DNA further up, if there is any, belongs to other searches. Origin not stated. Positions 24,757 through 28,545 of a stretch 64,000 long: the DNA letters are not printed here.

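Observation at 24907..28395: C25 (gingipain/PorU-family) cysteine peptidase with three N-terminal bacterial CUB-like domains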

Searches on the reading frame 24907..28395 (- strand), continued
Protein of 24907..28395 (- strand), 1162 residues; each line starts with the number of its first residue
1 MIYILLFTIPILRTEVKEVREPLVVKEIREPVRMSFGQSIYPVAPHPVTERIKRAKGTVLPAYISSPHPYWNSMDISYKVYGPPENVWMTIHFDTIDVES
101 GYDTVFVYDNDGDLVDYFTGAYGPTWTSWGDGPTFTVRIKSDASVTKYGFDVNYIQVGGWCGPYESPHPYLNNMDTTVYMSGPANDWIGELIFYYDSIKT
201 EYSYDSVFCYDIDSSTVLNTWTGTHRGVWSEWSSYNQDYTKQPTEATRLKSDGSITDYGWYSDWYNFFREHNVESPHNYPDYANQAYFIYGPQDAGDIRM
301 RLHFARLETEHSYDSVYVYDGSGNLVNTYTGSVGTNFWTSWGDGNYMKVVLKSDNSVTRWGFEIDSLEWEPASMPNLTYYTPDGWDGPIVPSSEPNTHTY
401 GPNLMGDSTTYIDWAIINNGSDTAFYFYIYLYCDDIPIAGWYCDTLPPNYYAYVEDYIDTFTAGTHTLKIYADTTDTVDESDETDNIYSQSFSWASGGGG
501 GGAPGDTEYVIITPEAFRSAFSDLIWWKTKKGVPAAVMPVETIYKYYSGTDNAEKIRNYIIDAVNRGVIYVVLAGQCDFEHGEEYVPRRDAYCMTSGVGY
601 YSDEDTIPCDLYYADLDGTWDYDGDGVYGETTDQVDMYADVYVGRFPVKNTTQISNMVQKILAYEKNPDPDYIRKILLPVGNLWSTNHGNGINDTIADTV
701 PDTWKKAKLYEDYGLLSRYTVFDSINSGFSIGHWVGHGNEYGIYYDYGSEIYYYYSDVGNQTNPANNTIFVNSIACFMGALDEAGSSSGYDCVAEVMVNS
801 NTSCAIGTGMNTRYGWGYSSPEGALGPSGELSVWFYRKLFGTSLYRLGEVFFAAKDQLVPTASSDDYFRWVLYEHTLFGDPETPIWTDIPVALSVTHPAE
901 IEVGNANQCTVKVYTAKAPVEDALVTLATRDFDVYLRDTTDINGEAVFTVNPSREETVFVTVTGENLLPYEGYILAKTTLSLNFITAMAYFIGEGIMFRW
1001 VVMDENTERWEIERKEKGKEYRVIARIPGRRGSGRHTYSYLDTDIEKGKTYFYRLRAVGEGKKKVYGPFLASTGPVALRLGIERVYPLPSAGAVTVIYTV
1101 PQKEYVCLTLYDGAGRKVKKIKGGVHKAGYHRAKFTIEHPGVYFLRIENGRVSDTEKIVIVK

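Call 10: search_protein_families(library=pfam, proteins=[P0002, P0003, P0004, P0006, P0008, P0010, P0017], max_evalue=0.01)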
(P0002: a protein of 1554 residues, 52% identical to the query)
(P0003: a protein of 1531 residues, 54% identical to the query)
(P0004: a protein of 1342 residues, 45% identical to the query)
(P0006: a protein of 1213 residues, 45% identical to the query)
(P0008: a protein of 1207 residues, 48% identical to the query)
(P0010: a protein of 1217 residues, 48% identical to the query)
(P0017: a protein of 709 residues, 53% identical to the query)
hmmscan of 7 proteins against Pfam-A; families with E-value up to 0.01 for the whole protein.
P0002 (1554 aa): 9 families
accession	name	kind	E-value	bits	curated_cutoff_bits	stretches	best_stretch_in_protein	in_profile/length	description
PF01364.23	Peptidase_C25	-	3.1e-54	185.1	23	1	879-1254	1-372/374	Peptidase family C25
PF07705.17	CARDB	-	2.5e-15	57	22.7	2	774-860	15-100/101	CARDB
PF13860.13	FlgD_ig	-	3.7e-10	40.1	27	1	1490-1538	24-72/79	FlgD Ig-like domain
PF08126.16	Propeptide_C25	-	1.2e-07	31.5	22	1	37-177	39-178/205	Propeptide_C25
PF13585.12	CHU_C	-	4e-05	24.1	27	1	1489-1549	27-81/86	CHU_C Type IX secretion signal domain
PF02369.22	Big_1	-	4.2e-05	24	34.9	1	1280-1337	19-80/93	Bacterial Ig-like domain (group 1)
PF13620.12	CarboxypepD_reg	-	0.00033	21.4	32.3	1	1283-1337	3-56/82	Carboxypeptidase regulatory-like domain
PF18962.6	Por_Secre_tail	-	0.00035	21.3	27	1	1464-1551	3-74/75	Secretion system C-terminal sorting domain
PF17789.7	MG4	-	0.0007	20.2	24.7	1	1277-1338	13-74/95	Macroglobulin domain MG4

P0003 (1531 aa): 6 families
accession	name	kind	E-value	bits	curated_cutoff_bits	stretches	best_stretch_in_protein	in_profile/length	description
PF01364.23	Peptidase_C25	-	2.8e-56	191.8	23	1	875-1251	1-373/374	Peptidase family C25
PF07705.17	CARDB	-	9.4e-19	67.9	22.7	2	773-855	19-100/101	CARDB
PF08126.16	Propeptide_C25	-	9.6e-10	38.3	22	1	37-178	42-181/205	Propeptide_C25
PF00431.26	CUB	-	9.6e-06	26.3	21.4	0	516-602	16-108/110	CUB domain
PF18962.6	Por_Secre_tail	-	3.5e-05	24.4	27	1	1462-1529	10-75/75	Secretion system C-terminal sorting domain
PF03785.20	Peptidase_C25_C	-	0.0061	16.8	25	0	1288-1334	23-69/79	Peptidase family C25, C terminal ig-like domain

P0004 (1342 aa): 6 families
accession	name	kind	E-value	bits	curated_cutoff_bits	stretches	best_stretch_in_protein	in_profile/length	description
PF01364.23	Peptidase_C25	-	3.5e-54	184.9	23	1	689-1063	1-373/374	Peptidase family C25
PF07705.17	CARDB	-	5.2e-17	62.3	22.7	2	578-669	10-100/101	CARDB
PF18962.6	Por_Secre_tail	-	2.6e-09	37.7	27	1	1272-1339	10-74/75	Secretion system C-terminal sorting domain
PF13860.13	FlgD_ig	-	0.0001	22.7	27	1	1274-1328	14-74/79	FlgD Ig-like domain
PF00431.26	CUB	-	0.00011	22.9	21.4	0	327-414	18-108/110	CUB domain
PF03785.20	Peptidase_C25_C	-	0.00057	20.1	25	1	1069-1150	1-73/79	Peptidase family C25, C terminal ig-like domain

P0006 (1213 aa): 5 families
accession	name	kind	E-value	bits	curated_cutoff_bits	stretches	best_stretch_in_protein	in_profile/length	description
PF01364.23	Peptidase_C25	-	6.9e-53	180.7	23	1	749-1102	2-370/374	Peptidase family C25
PF00431.26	CUB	-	4e-09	37.2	21.4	2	520-607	15-108/110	CUB domain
PF08126.16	Propeptide_C25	-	8.8e-09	35.2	22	1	47-178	45-174/205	Propeptide_C25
PF18962.6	Por_Secre_tail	-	3.1e-06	27.8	27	1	1133-1210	3-74/75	Secretion system C-terminal sorting domain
PF07705.17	CARDB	-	6.2e-06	26.8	22.7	1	652-732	20-99/101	CARDB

P0008 (1207 aa): 7 families
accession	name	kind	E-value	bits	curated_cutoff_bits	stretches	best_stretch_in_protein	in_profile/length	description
PF01364.23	Peptidase_C25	-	6.8e-49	167.5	23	1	735-1092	2-370/374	Peptidase family C25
PF18962.6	Por_Secre_tail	-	7.3e-11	42.7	27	1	1121-1204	1-74/75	Secretion system C-terminal sorting domain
PF08126.16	Propeptide_C25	-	2.3e-10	40.4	22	1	24-174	26-176/205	Propeptide_C25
PF07705.17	CARDB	-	2.3e-09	37.8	22.7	1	633-719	15-100/101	CARDB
PF00431.26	CUB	-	2.6e-08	34.6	21.4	1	505-593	14-108/110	CUB domain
PF13860.13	FlgD_ig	-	1.6e-05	25.2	27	1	1140-1193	20-74/79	FlgD Ig-like domain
PF13585.12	CHU_C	-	0.0032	18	27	1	1134-1195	18-74/86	CHU_C Type IX secretion signal domain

P0010 (1217 aa): 7 families
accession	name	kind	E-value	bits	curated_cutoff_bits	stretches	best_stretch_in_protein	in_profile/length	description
PF01364.23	Peptidase_C25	-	3.7e-52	178.2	23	1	742-1099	2-370/374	Peptidase family C25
PF18962.6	Por_Secre_tail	-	2.2e-10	41.1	27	1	1129-1214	1-74/75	Secretion system C-terminal sorting domain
PF08126.16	Propeptide_C25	-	1.6e-09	37.6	22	1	40-175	45-178/205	Propeptide_C25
PF00431.26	CUB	-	2.7e-08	34.6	21.4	1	303-390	18-110/110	CUB domain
PF07705.17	CARDB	-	4.5e-08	33.7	22.7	1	643-726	18-100/101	CARDB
PF13860.13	FlgD_ig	-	8e-06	26.2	27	1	1136-1203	8-74/79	FlgD Ig-like domain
PF13585.12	CHU_C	-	0.0055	17.2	27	1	1141-1205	17-74/86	CHU_C Type IX secretion signal domain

P0017 (709 aa): 2 families
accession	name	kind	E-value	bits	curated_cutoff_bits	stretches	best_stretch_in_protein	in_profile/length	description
PF08126.16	Propeptide_C25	-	1.5e-10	41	22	1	36-173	38-174/205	Propeptide_C25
PF00431.26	CUB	-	1e-07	32.7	21.4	2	516-604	14-108/110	CUB domain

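Call 15: find_encoding_contigs(protein=P0001, flank=5000)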
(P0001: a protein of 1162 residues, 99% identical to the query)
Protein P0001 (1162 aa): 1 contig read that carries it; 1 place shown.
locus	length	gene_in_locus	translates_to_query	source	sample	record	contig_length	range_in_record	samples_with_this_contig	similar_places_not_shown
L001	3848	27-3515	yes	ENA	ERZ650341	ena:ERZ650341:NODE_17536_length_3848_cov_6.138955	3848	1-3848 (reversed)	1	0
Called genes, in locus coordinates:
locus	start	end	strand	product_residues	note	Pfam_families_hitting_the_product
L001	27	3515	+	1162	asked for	PF00431:CUB (faint), PF07705:CARDB, PF01364:Peptidase_C25, PF18962:Por_Secre_tail (weak)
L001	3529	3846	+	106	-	?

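Call 56: find_encoding_contigs(protein=P0004, flank=6000, max_places=2)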
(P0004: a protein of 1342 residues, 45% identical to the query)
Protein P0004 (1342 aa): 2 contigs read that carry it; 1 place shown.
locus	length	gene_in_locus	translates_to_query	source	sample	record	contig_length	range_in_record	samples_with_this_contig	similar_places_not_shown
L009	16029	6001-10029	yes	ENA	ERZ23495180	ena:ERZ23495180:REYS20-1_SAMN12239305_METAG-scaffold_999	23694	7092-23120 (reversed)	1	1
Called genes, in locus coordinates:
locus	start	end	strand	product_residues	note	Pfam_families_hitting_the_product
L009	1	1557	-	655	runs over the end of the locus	PF03968:LptD_N (weak), PF19838:LptD_2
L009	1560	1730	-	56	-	PF04977:DivIC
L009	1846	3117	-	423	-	PF03952:Enolase_N, PF00113:Enolase_C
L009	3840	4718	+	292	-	PF02899:Phage_int_SAM_1, PF13495:Phage_int_SAM_4, PF00589:Phage_integrase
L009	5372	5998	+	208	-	PF08126:Propeptide_C25 (weak)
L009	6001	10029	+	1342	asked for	PF07705:CARDB, PF01364:Peptidase_C25, PF18962:Por_Secre_tail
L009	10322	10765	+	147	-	PF01035:DNA_binding_1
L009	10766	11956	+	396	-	PF01098:FTSW_RODA_SPOVE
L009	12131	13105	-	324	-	PF02568:ThiI, PF03054:tRNA_Me_trans (weak), PF18297:NFACT-R_2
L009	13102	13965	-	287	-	PF12838:Fer4_7 (faint), PF14697:Fer4_21 (faint), PF12837:Fer4_6 (faint), PF13484:Fer4_16 (faint), PF12801:Fer4_5, PF13237:Fer4_10 (weak), PF13187:Fer4_9 (weak), PF00037:Fer4 (weak)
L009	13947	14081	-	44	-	-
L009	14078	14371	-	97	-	-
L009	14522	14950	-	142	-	PF04246:RseC_MucC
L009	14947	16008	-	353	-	PF00586:AIRS, PF02769:AIRS_C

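Call 57: find_encoding_contigs(protein=P0015, flank=6000, max_places=2)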
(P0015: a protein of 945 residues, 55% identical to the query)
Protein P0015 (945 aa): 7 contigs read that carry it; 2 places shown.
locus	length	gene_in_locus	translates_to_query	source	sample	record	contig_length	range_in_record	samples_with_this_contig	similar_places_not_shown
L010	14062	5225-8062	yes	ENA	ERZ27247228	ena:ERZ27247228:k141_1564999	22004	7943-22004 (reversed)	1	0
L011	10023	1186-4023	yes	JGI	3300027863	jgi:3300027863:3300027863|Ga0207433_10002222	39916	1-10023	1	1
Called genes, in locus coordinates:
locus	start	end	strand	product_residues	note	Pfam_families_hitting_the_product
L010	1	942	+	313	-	?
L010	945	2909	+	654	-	-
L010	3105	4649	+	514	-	PF01609:DDE_Tnp_1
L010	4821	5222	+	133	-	-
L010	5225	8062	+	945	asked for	PF07705:CARDB, PF01364:Peptidase_C25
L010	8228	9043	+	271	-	PF17848:Zn_ribbon_ACC, PF01039:Carboxyl_trans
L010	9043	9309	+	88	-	PF00381:PTS-HPr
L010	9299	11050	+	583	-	PF05524:PEP-utilisers_N, PF00391:PEP-utilizers, PF02896:PEP-utilizers_C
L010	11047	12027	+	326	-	PF01380:SIS, PF10432:bact-PGI_C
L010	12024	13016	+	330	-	PF00483:NTP_transferase, PF12804:NTP_transf_3, PF20202:DUF6564 (weak), PF25084:LbH_EIF2B (weak), PF25087:GMPPB_C (weak)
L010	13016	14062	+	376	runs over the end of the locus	PF00438:S-AdoMet_synt_N, PF02772:S-AdoMet_synt_M, PF02773:S-AdoMet_synt_C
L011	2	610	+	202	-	?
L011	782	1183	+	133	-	-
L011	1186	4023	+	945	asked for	PF07705:CARDB, PF01364:Peptidase_C25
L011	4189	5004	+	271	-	PF17848:Zn_ribbon_ACC, PF01039:Carboxyl_trans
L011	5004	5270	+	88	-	PF00381:PTS-HPr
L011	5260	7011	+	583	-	PF05524:PEP-utilisers_N, PF00391:PEP-utilizers, PF02896:PEP-utilizers_C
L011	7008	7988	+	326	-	PF01380:SIS, PF10432:bact-PGI_C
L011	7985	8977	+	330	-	PF00483:NTP_transferase, PF12804:NTP_transf_3, PF20202:DUF6564 (weak), PF25084:LbH_EIF2B (weak), PF25087:GMPPB_C (weak)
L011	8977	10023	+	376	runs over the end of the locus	PF00438:S-AdoMet_synt_N, PF02772:S-AdoMet_synt_M, PF02773:S-AdoMet_synt_C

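Call 77: search_protein_families(library=pfam, proteins=[L001:3529-3846:+], max_evalue=10)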
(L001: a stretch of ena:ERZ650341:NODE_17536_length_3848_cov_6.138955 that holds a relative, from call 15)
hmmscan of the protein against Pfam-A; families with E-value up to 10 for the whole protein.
L001:3529-3846:+ (106 aa): 2 families
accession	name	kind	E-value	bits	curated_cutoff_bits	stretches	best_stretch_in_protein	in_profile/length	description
PF07787.17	TMEM43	-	2.3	7.9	23.3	1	6-101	169-248/250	Transmembrane protein 43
PF05297.16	Herpes_LMP1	-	4.2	6.9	26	1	30-99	28-99/386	Herpesvirus latent membrane protein 1 (LMP1)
